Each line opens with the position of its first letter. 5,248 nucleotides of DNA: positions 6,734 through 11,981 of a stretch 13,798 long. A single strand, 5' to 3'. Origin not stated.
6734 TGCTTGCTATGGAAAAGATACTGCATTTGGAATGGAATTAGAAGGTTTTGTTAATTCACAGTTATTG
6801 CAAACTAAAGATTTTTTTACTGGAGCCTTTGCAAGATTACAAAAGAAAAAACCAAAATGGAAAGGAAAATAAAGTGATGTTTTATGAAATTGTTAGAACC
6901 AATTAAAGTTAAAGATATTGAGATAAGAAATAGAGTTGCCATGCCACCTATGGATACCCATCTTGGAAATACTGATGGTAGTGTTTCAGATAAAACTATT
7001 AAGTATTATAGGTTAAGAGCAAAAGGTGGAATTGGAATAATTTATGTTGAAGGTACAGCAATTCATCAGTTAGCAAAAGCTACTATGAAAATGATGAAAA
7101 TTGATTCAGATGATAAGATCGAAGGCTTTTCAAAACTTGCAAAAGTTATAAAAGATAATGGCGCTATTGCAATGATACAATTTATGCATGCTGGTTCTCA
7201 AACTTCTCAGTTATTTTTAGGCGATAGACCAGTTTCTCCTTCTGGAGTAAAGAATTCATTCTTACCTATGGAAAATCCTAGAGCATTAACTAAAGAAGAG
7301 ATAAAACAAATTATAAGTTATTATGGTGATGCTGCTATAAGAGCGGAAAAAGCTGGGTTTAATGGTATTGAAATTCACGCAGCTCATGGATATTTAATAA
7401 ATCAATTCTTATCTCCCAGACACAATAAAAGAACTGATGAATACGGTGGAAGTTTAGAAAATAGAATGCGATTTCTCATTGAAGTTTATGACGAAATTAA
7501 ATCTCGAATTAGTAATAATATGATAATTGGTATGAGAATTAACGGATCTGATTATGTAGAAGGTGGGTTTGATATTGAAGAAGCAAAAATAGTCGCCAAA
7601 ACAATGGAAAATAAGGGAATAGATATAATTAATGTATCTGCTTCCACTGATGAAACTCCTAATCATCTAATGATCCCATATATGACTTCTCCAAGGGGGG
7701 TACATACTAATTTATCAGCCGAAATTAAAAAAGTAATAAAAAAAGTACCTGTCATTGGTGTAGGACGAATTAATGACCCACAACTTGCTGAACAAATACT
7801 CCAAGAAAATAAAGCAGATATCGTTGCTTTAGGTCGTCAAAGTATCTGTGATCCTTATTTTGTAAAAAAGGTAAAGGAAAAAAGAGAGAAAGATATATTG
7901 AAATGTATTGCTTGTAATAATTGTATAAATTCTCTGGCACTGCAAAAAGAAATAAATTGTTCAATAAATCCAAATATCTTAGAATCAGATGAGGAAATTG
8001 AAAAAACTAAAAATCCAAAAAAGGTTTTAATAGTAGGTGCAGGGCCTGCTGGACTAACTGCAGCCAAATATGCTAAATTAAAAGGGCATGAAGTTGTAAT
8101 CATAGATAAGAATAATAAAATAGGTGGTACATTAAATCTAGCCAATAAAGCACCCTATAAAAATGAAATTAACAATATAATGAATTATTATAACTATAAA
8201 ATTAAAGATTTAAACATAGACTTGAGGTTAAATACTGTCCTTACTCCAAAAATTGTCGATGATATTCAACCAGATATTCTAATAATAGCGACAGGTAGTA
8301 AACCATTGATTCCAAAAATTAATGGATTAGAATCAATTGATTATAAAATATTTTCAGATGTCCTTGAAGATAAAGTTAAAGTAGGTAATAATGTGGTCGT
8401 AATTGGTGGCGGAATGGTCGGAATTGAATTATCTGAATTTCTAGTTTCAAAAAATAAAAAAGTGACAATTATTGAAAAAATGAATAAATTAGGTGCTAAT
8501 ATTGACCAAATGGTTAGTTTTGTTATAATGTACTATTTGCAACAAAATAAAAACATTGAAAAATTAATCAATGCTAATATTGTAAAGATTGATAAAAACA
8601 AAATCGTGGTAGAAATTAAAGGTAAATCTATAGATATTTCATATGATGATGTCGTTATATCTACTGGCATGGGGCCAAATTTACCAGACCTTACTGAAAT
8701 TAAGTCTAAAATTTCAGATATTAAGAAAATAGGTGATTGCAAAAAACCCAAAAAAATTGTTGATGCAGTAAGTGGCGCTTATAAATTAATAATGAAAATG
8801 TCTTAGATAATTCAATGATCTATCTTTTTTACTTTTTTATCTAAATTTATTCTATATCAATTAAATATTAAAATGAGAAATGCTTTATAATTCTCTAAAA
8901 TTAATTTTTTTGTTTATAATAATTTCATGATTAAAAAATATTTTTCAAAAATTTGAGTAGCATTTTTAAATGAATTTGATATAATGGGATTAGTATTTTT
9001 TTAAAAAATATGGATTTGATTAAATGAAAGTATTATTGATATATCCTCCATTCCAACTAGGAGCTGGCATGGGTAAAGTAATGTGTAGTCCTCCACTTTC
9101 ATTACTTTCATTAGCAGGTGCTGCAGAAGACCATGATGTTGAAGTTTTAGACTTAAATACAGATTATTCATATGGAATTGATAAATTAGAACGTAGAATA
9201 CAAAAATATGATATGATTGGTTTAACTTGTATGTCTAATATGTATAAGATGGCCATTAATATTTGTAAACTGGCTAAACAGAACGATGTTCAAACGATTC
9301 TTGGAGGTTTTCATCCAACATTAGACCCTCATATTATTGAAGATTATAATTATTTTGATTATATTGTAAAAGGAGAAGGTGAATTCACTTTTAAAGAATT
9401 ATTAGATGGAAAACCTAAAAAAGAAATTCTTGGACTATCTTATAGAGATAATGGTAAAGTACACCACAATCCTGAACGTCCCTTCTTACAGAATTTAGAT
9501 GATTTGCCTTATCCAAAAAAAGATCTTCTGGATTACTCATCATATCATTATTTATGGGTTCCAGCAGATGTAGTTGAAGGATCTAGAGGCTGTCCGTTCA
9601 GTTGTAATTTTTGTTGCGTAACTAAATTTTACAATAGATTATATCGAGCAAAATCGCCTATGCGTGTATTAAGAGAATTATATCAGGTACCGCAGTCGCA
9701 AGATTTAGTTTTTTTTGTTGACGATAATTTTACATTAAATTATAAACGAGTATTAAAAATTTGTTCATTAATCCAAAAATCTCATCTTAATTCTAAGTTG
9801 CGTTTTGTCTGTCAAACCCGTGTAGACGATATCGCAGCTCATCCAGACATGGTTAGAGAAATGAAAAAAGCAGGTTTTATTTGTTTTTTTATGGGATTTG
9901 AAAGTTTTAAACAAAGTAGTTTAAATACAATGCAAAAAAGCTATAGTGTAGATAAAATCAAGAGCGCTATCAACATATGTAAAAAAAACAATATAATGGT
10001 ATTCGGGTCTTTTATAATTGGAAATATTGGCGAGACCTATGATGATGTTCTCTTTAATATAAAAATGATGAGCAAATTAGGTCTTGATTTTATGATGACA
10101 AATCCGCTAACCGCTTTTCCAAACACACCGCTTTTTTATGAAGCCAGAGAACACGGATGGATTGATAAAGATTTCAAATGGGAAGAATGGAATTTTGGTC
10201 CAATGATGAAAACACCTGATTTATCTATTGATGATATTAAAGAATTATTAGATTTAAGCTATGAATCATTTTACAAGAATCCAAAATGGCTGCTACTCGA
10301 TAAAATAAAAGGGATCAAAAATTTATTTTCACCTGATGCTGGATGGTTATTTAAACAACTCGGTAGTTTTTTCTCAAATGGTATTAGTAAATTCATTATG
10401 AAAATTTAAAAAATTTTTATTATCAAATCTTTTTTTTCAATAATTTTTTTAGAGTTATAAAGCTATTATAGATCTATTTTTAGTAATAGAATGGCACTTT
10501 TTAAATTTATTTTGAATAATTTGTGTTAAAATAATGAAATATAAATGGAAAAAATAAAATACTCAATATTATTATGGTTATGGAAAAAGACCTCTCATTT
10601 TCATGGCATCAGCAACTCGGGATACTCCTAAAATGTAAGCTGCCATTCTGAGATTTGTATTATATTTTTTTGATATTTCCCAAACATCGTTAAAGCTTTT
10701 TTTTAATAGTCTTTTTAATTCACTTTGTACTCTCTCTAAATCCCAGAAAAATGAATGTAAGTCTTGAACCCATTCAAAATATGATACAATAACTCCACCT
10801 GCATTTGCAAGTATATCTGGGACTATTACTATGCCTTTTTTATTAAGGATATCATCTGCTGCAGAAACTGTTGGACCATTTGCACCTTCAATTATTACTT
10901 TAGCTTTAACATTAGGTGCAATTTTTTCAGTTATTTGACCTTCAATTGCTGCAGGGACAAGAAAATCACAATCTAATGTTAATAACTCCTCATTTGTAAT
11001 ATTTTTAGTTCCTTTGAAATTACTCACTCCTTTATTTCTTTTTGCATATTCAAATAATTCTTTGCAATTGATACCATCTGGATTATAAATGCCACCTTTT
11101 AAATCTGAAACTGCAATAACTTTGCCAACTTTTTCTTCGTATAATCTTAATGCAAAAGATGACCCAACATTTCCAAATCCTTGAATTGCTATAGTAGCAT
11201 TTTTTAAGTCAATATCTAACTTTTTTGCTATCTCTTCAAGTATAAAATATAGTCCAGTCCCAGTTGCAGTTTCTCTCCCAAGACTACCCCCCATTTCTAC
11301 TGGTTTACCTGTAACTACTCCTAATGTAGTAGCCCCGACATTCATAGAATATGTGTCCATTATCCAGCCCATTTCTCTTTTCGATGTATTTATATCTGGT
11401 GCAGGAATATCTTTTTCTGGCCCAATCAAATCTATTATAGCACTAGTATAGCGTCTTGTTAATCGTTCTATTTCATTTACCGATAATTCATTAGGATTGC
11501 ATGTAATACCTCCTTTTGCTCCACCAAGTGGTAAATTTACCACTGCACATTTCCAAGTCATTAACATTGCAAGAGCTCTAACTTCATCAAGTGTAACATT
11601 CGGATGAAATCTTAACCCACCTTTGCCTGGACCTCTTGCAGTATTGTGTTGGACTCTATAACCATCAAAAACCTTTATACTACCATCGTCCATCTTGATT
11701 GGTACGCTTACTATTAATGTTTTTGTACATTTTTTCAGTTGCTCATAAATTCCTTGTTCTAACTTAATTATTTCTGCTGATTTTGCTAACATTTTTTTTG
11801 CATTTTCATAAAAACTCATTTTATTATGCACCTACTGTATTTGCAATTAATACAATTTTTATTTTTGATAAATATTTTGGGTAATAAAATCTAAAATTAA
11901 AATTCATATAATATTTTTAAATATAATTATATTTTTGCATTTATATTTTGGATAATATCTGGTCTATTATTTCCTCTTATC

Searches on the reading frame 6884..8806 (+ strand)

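Call 5: search_protein_families(library=pfam, proteins=[window:6884-8806:+], max_evalue=0.01)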
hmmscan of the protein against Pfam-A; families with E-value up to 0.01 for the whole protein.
window:6884-8806:+ (640 aa): 22 families
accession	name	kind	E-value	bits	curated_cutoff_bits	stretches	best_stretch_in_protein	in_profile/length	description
PF00724.26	Oxidored_FMN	-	9.6e-86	288.6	27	1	2-336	1-341/342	NADH:flavin oxidoreductase / NADH oxidase family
PF07992.20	Pyr_redox_2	-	6.5e-34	118.1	26.1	1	379-610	1-251/291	Pyridine nucleotide-disulphide oxidoreductase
PF00070.33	Pyr_redox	-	3e-19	69.7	22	1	503-578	1-77/82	Pyridine nucleotide-disulphide oxidoreductase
PF13738.12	Pyr_redox_3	-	2.6e-16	60.2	30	2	459-606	121-277/305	Pyridine nucleotide-disulphide oxidoreductase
PF13450.12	NAD_binding_8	-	7.5e-16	58.6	21.9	2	383-417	1-35/68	NAD(P)-binding Rossmann-like domain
PF03486.20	HI0933_like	-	3.3e-12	46.8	50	2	380-419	2-41/244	HI0933-like protein Rossmann domain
PF01262.27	AlaDh_PNT_C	-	1.3e-10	41.6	23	2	377-413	27-63/214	Alanine dehydrogenase/PNT, C-terminal domain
PF12831.13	FAD_oxidored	-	2.4e-10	40.7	27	1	381-417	2-38/416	FAD dependent oxidoreductase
PF01266.30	DAO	-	1.3e-09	38.5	27.9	1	380-416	1-38/353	FAD dependent oxidoreductase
PF00890.30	FAD_binding_2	-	4.2e-09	36.5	20.4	1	381-420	2-41/414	FAD binding domain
PF01494.25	FAD_binding_3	-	7.3e-09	35.7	22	1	380-412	3-35/349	FAD binding domain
PF01946.23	Thi4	-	8e-08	32.2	26.2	1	380-417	19-57/235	Thi4 family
PF21799.2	MurD-like_N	-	2e-06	28.4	27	0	379-423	1-45/88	Mur ligase MurD-like, N-terminal domain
PF13241.12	NAD_binding_7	-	3.9e-06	27.8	22.1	0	501-534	7-40/104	Putative NAD(P)-binding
PF02254.24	TrkA_N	-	1.2e-05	26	23.8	0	504-568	1-62/116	TrkA-N domain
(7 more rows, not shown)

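Call 94: search_protein_families(library=ncbifam, proteins=[window:6884-8806:+], max_evalue=0.001)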
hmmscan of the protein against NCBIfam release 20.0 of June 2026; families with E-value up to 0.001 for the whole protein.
window:6884-8806:+ (640 aa): 134 families (the best 25 are shown)
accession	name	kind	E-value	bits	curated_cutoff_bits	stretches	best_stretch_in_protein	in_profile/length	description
NF041087.1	bile_acid_BaiCD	equivalog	2.2e-156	521.7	825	1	2-637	3-640/642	bile acid Fe-S flavoenzyme BaiCD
TIGR03997.1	mycofact_OYE_2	equivalog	4.6e-143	477.9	793.15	1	2-633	1-639/645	mycofactocin system FadH/OYE family oxidoreductase 2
NF045599.1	bili_reduct_long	exception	2.5e-139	465.4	750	1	3-637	1-639/641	bilirubin reductase, long form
NF010047.0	PRK13523.1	equivalog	5.1e-77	259.2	431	1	2-338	4-328/339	NADPH dehydrogenase NamA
TIGR03996.1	mycofact_OYE_1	hypoth_equivalog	4.8e-67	226.9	627.9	1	5-630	4-627/633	mycofactocin system FadH/OYE family oxidoreductase 1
NF045592.1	bili_reduct_N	equivalog_domain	1.5e-64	218.4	425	1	2-362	1-363/363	bilirubin reductase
NF006101.0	PRK08255.1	equivalog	1.7e-58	198.3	1078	1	3-329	399-729/768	bifunctional salicylyl-CoA 5-hydroxylase/oxidoreductase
NF007899.0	PRK10605.1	subfamily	7.8e-44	150.4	403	1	2-335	5-342/365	N-ethylmaleimide reductase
TIGR02053.1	MerA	equivalog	3.2e-22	79.2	454.45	1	464-609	131-281/465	mercury(II) reductase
NF004945.0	PRK06292.2-3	equivalog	6.7e-22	78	494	1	459-612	126-281/457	dihydrolipoyl dehydrogenase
NF004947.0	PRK06292.2-5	equivalog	7.1e-22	77.9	592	1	461-607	130-279/474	dihydrolipoyl dehydrogenase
TIGR01350.1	lipoamide_DH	equivalog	5e-21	74.9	408.8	2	459-609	128-282/461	dihydrolipoyl dehydrogenase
NF009410.0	PRK12771.1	subfamily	1.1e-19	70.5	516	2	373-419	133-179/566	NAD(P)-binding protein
NF004991.0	PRK06370.1-3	subfamily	3.6e-19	68.7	620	2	467-604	169-308/509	FAD-containing oxidoreductase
NF004946.0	PRK06292.2-4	subfamily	7.2e-18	64.6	634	1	458-581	130-252/487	dihydrolipoyl dehydrogenase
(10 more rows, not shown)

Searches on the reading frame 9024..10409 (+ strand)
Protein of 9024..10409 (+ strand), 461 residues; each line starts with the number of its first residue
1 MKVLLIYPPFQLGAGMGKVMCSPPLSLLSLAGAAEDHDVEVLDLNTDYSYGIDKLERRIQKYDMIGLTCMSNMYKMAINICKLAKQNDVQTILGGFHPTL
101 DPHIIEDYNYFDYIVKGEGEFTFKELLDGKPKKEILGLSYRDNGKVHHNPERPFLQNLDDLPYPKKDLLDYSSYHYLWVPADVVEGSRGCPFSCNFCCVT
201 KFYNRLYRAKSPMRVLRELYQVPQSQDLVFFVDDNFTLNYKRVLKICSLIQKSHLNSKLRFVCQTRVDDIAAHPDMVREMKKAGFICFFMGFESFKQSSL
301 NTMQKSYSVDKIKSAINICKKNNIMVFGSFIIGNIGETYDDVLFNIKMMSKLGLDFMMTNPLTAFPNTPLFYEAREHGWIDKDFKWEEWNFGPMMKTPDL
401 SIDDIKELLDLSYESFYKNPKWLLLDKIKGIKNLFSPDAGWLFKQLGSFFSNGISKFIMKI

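Call 5: search_protein_families(library=pfam, proteins=[window:9024-10409:+], max_evalue=0.01)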
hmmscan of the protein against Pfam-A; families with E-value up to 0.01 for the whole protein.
window:9024-10409:+ (461 aa): 2 families
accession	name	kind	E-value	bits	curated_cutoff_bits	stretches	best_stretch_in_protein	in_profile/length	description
PF04055.27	Radical_SAM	-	5.3e-19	69.4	29.5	1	186-342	3-159/166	Radical SAM superfamily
PF02310.24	B12-binding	-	2e-17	63.5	32.1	1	22-126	12-120/121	B12 binding domain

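Call 11: search_protein_families(library=ncbifam, proteins=[window:9024-10409:+], max_evalue=0.01)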
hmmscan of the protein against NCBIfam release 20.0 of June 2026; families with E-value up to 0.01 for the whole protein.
window:9024-10409:+ (461 aa): 25 families
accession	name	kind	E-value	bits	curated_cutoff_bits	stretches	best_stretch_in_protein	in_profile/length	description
TIGR02026.1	BchE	equivalog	7.5e-54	183.4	481.35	1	3-422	2-432/497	magnesium-protoporphyrin IX monomethyl ester anaerobic oxidative cyclase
TIGR03471.1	HpnJ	equivalog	5.4e-49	167.3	577.6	1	59-423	66-439/472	hopanoid biosynthesis associated radical SAM protein HpnJ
NF050148.1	rSAM_ApyD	equivalog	2.3e-41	141.9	750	1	22-342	23-356/645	RiPP biosynthesis radical SAM protein ApyD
TIGR04367.1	HpnR_B12_rSAM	equivalog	2.2e-29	102.3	650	1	22-328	20-329/490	hopanoid C-3 methylase HpnR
NF038361.1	rSAM_Sden_1168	equivalog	2.6e-27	95.6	575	1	56-380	133-479/560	Sden_1168 family B12-binding radical SAM P-methyltransferase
TIGR04479.1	bcpD_PhpK_rSAM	subfamily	9.1e-27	93.6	600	1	113-387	174-444/504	PhpK family radical SAM P-methyltransferase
TIGR03975.1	rSAM_ocin_1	subfamily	8.1e-24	84.1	281.85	1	60-340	127-421/606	RiPP maturation radical SAM C-methyltransferase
NF033070.1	rSAM_AprD4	equivalog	1.7e-23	83.3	500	1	153-412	165-427/456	AprD4 family radical SAM diol-dehydratase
TIGR04014.1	B12_SAM_MJ_0865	equivalog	6.1e-23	81.3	360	1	63-371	40-355/434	methyl-coenzyme M reductase glutamine C-methyltransferase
TIGR04072.2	rSAM_ladder_B12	equivalog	6.3e-23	81.1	360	1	75-385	84-383/443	lipid biosynthesis B12-binding/radical SAM protein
NF033712.0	B12_rSAM_KedN5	subfamily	8.4e-22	77.1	700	1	82-391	83-406/624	KedN5 family methylcobalamin-dependent radical SAM C-methyltransferase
TIGR04013.1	B12_SAM_MJ_1487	hypoth_equivalog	1.9e-21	76.3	251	1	26-218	12-188/382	TIGR04013 family B12-binding domain/radical SAM domain-containing protein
TIGR04385.1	B12_rSAM_cofa1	equivalog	1.8e-18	67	450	1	60-352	70-364/438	B12 lower ligand biosynthesis radical SAM protein BzaD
TIGR04295.1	B12_rSAM_oligo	hypoth_equivalog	2.7e-18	65.8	400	1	88-387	101-394/422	TIGR04295 family B12-binding domain-containing radical SAM protein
NF040542.1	rSAM_RCCLKC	equivalog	4e-18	65.8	450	1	24-351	13-349/423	arsinothricin biosynthesis radical SAM protein ArsL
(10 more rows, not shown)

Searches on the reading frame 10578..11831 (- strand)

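Call 5: search_protein_families(library=pfam, proteins=[window:10578-11831:-], max_evalue=0.01)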
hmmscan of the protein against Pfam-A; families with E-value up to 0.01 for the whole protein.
window:10578-11831:- (417 aa): 2 families
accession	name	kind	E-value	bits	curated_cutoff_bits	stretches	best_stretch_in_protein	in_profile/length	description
PF00208.27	ELFV_dehydrog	-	3.4e-81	273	23.4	1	181-414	1-241/241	Glutamate/Leucine/Phenylalanine/Valine dehydrogenase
PF02812.23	ELFV_dehydrog_N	-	6e-59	197.8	25.3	1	38-162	4-128/129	Glu/Leu/Phe/Val dehydrogenase, dimerisation domain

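Call 94: search_protein_families(library=ncbifam, proteins=[window:10578-11831:-], max_evalue=0.001)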
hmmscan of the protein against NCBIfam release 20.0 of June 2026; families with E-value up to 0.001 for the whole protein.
window:10578-11831:- (417 aa): 7 families
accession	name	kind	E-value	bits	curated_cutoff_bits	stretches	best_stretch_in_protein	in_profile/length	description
NF040817.1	GdhA_Arch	equivalog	3.2e-168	560.3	750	1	5-416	4-417/419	glutamate dehydrogenase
NF041398.1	GluDhGdhB_Halo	equivalog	6e-153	509.6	620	1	7-417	3-410/410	glutamate dehydrogenase GdhB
NF006929.0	PRK09414.1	equivalog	1.4e-81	274.7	536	1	24-415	46-444/445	NADP-specific glutamate dehydrogenase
NF010633.0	PRK14030.1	subfamily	2.3e-62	211.6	743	1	26-415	44-444/445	glutamate dehydrogenase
NF010634.0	PRK14031.1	equivalog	3.1e-60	203.9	822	1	45-415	63-443/444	NADP-specific glutamate dehydrogenase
NF035922.1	Trp_DH_ScyB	equivalog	1.8e-23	83.1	600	1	62-409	31-342/346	tryptophan dehydrogenase ScyB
NF004912.0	PRK06270.1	equivalog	4.3e-05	23.1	373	1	211-292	3-95/343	homoserine dehydrogenase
